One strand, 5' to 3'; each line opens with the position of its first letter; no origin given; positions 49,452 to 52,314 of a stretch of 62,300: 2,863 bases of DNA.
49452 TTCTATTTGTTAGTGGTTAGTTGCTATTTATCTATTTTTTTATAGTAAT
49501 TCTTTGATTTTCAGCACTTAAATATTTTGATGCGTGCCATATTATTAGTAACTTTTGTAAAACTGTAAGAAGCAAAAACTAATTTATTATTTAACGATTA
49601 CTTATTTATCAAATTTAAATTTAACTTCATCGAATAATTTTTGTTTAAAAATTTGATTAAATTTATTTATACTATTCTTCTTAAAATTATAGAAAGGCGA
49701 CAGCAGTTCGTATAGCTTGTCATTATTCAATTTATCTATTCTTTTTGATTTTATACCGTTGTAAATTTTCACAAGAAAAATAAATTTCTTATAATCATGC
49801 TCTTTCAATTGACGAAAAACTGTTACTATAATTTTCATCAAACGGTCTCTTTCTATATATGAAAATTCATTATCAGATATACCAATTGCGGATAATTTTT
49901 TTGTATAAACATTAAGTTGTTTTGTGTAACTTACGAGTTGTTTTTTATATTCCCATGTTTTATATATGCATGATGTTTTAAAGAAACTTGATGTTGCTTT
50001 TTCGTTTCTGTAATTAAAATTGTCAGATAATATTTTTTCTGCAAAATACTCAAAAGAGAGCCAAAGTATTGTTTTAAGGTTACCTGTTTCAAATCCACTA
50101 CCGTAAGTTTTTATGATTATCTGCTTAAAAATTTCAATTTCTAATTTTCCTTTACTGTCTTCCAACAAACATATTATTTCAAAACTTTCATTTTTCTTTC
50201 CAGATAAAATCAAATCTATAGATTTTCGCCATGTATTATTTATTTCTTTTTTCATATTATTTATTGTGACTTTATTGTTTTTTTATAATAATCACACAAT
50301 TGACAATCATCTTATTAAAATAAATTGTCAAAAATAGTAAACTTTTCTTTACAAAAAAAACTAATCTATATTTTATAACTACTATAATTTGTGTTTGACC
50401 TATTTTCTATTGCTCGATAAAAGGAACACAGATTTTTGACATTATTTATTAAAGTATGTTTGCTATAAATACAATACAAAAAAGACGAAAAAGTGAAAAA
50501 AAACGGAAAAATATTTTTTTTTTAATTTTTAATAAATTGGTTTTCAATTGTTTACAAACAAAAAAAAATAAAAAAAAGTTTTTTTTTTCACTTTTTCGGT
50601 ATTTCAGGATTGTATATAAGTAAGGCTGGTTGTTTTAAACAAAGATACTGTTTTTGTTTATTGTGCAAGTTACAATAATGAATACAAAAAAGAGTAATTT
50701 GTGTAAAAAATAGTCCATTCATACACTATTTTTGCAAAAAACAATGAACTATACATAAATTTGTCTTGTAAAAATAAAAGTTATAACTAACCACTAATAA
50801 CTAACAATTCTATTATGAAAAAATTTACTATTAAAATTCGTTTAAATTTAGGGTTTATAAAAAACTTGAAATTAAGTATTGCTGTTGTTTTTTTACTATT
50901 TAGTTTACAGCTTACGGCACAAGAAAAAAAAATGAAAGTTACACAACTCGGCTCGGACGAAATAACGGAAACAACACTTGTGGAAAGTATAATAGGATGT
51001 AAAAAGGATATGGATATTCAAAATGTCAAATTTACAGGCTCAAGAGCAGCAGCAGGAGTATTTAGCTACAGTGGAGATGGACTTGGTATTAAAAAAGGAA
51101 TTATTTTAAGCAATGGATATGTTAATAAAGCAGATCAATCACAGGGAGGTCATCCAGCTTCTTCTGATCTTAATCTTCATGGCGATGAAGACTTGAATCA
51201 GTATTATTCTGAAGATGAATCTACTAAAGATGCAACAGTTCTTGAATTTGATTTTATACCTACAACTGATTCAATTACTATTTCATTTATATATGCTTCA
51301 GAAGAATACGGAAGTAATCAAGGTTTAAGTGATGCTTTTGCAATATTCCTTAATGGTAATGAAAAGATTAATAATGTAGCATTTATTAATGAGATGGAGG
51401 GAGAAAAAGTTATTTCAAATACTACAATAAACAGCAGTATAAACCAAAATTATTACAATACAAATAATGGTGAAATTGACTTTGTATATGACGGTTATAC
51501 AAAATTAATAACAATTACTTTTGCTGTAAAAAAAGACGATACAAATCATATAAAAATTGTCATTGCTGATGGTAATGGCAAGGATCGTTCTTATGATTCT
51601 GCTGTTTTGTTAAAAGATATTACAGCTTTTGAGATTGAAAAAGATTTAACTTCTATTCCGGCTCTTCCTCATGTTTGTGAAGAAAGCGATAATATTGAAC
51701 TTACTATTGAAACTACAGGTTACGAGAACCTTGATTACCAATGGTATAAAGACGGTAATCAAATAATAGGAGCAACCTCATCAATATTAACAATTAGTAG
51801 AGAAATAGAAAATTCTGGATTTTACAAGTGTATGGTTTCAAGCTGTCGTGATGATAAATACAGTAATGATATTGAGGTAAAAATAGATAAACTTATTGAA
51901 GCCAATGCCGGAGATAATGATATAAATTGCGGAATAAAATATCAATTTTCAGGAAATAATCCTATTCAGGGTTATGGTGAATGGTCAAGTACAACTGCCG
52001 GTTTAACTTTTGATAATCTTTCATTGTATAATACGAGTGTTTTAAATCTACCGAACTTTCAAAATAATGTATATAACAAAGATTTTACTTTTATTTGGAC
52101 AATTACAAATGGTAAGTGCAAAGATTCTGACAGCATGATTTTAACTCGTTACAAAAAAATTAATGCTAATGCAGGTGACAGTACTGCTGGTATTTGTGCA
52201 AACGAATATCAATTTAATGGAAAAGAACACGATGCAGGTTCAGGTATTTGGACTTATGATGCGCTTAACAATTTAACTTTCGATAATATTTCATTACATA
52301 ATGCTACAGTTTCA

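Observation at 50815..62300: Giant open reading frame (at least 3,828 codons) absent from the ORF track: nested-repeat secreted protein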

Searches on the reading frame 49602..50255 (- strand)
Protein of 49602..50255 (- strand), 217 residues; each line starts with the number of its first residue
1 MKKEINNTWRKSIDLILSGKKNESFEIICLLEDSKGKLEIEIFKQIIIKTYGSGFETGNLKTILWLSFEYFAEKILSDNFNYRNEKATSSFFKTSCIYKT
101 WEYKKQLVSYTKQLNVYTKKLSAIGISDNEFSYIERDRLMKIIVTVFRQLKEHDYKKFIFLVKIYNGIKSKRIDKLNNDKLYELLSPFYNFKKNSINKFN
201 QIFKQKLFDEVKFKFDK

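Call 12: search_protein_families(library=ncbifam, proteins=[window:49602-50255:-], max_evalue=0.00001)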
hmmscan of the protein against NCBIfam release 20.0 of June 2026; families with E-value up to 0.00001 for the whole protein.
window:49602-50255:- (217 aa): 0 families

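Call 40: find_encoding_contigs(protein=window:49602-50255:-, flank=10000, max_places=6)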
Protein window:49602-50255:- (217 aa): 3 contigs read that carry it; 2 places shown.
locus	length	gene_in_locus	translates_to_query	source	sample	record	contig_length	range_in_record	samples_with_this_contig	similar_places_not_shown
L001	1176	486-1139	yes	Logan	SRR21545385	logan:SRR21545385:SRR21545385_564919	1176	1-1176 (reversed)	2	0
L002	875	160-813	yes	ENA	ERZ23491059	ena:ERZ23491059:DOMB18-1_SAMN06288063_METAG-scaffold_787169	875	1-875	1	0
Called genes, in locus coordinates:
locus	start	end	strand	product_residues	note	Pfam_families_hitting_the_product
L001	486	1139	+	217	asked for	-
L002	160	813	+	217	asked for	-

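Call 47: search_protein_families(library=pfam, proteins=[window:49602-50255:-], max_evalue=0.001)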
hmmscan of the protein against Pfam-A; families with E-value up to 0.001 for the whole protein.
window:49602-50255:- (217 aa): 0 families

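Call 68: search_protein_families(library=padloc, proteins=[window:49602-50255:-], max_evalue=0.001)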
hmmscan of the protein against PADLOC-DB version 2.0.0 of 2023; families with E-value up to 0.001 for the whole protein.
window:49602-50255:- (217 aa): 0 families

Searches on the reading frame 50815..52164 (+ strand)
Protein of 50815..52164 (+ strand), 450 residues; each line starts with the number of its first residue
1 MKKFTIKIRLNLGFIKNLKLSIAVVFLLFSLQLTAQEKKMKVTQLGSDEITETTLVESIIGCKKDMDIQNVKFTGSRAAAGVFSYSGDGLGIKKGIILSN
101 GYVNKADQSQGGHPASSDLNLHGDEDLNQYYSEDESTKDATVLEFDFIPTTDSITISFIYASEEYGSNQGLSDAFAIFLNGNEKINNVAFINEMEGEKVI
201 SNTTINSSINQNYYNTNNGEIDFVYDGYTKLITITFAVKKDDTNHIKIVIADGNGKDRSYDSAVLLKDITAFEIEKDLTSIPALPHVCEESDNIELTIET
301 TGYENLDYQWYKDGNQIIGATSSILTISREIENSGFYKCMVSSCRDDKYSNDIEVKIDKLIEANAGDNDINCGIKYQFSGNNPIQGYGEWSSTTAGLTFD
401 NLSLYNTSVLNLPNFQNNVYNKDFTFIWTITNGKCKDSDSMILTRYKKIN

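Call 11: find_homologous_proteins(query=window:50815-52164:+, max_evalue=0.00001)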
Query window:50815-52164:+ (450 aa): 108 proteins with E <= 0.00001 among 5518 candidates.
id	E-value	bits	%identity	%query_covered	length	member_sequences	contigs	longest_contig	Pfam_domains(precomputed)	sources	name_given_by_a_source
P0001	2.8e-29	121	39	45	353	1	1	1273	PF26766.1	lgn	-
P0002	2.8e-25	107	34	59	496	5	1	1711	PF26766.1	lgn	-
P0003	4.8e-25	107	39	45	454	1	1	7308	PF26766.1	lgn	-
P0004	4.7e-23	100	34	53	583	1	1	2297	PF26766.1,PF01839.30,PF13517.13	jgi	jgi:hypothetical protein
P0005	7.8e-22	96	36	51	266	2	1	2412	PF26766.1,PF07589.17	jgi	jgi:hypothetical protein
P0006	2.8e-21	94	33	55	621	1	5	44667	PF26766.1,PF18962.8,PF25641.2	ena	-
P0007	7.3e-21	93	33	47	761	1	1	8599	PF26766.1,PF13895.13,PF26696.1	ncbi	-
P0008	7.8e-21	93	36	48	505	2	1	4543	PF26766.1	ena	-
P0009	1.7e-20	92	34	54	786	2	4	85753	PF26766.1,PF13585.13,PF19081.7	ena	-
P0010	6.7e-20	90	34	64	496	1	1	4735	PF26766.1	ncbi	-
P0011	6.8e-20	90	34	51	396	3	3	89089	PF26766.1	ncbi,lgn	-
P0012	1.2e-19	89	35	52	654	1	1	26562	PF26766.1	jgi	-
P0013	1.2e-19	89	33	54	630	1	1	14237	PF26766.1,PF00801.27,PF13585.13,PF18911.7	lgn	-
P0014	1.3e-19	89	32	60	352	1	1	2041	PF26766.1,PF26689.1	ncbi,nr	ncbi:MAG: choice-of-anchor L domain-containing protein, partial [Melioribacteraceae bacterium]|nr:ch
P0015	2.0e-19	88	32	48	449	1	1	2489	PF26766.1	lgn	-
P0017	5.2e-19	87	30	59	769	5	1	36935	PF26766.1,PF13585.13,PF26689.1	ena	-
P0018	7.9e-19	86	31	66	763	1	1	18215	PF26766.1,PF13585.13,PF26689.1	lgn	-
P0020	9.6e-19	86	32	61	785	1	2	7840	PF26766.1,PF13585.13,PF26689.1,PF19081.7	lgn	-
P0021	2.7e-18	84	29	72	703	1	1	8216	PF26766.1,PF13585.13,PF26689.1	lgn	-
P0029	6.7e-18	83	31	61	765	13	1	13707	PF26766.1,PF13585.13,PF26689.1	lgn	-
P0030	9.3e-18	83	31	72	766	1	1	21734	PF26766.1,PF13585.13,PF26689.1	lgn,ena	-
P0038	1.9e-16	78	27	73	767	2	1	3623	PF26766.1,PF13585.13,PF26689.1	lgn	-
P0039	2.0e-16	78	33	50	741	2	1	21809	PF26766.1,PF03160.21,PF18962.8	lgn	-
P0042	4.3e-16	77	29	68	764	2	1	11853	PF26766.1,PF13585.13,PF26689.1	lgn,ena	-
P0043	5.9e-16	77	31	67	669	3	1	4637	PF26766.1,PF13585.13,PF26689.1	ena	-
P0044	1.7e-15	75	30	74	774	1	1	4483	PF26766.1,PF13585.13,PF26689.1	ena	-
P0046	1.9e-15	75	27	68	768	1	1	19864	PF26766.1,PF13585.13,PF26689.1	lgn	-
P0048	2.8e-15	74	30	74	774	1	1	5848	PF26766.1,PF13585.13,PF26689.1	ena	-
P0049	3.6e-15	74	29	72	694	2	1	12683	PF26766.1,PF13585.13,PF26689.1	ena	-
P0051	4.9e-15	74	28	70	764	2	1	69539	PF26766.1,PF13585.13,PF26689.1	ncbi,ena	-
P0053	1.7e-14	72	28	78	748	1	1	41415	PF26766.1,PF13573.13,PF13585.13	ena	-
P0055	4.9e-14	70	28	67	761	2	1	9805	PF26766.1,PF13585.13,PF26689.1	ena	-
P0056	5.0e-14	70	29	69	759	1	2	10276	PF26766.1,PF13585.13,PF26689.1,PF19081.7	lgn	-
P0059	8.3e-14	70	29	69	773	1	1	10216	PF26766.1,PF13585.13,PF26689.1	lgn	-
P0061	1.1e-13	69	30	45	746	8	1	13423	PF26766.1,PF13585.13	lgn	-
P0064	2.2e-13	68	30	50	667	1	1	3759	PF26766.1,PF13585.13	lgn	-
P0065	2.5e-13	68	27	70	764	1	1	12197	PF26766.1,PF13585.13,PF26689.1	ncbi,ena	-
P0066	3.2e-13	68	26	70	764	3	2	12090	PF26766.1,PF13585.13,PF26689.1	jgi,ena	jgi:gliding motility-associated-like protein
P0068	4.4e-13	67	28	70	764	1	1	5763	PF26766.1,PF13585.13,PF26689.1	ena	-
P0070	6.9e-13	67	28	71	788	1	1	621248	PF26766.1,PF13585.13,PF26689.1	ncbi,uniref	ncbi:choice-of-anchor L domain-containing protein [Ascidiimonas sp. W6]|uniref:choice-of-anchor L do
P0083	1.3e-11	62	27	71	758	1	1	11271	PF26766.1,PF13585.13,PF26689.1,PF19081.7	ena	-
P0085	2.6e-11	61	30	65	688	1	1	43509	PF26766.1,PF13585.13,PF26689.1,PF19081.7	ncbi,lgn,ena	-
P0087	3.9e-11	61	30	55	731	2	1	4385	PF26766.1,PF13585.13,PF24312.2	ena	-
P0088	4.9e-11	60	29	57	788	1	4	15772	PF26766.1,PF13585.13,PF26689.1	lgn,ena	-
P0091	2.1e-10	58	32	50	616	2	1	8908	PF26766.1,PF13585.13,PF26689.1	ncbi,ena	-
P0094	5.7e-10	57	31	43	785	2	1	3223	PF26766.1,PF13585.13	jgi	jgi:gliding motility-associated-like protein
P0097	9.8e-10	56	29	56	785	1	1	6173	PF26766.1,PF13585.13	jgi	jgi:gliding motility-associated-like protein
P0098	2.3e-9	55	27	59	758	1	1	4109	PF26766.1,PF18962.8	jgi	-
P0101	4.8e-9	54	28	72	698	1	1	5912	PF26766.1,PF13585.13,PF26689.1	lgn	-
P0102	7.5e-9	53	35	35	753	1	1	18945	PF26766.1,PF26689.1,PF18962.8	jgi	jgi:hypothetical protein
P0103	1.6e-8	52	29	48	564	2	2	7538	PF26766.1,PF13585.13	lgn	-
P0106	2.6e-7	48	28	46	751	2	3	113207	PF26766.1,PF13573.13,PF13585.13,PF24312.2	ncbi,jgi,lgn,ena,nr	ncbi:MAG TPA: choice-of-anchor L domain-containing protein [Saprospiraceae bacterium]|nr:choice-of-a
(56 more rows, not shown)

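Call 48: search_protein_families(library=ncbifam, proteins=[window:50815-51900:+], max_evalue=0.01)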
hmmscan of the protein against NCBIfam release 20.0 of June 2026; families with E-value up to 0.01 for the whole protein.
window:50815-51900:+ (362 aa): 1 family
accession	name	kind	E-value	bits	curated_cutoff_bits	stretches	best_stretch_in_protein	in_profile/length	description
NF038133.1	choice_anch_L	domain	1.4e-45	155.4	27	1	56-268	4-216/219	choice-of-anchor L domain-containing protein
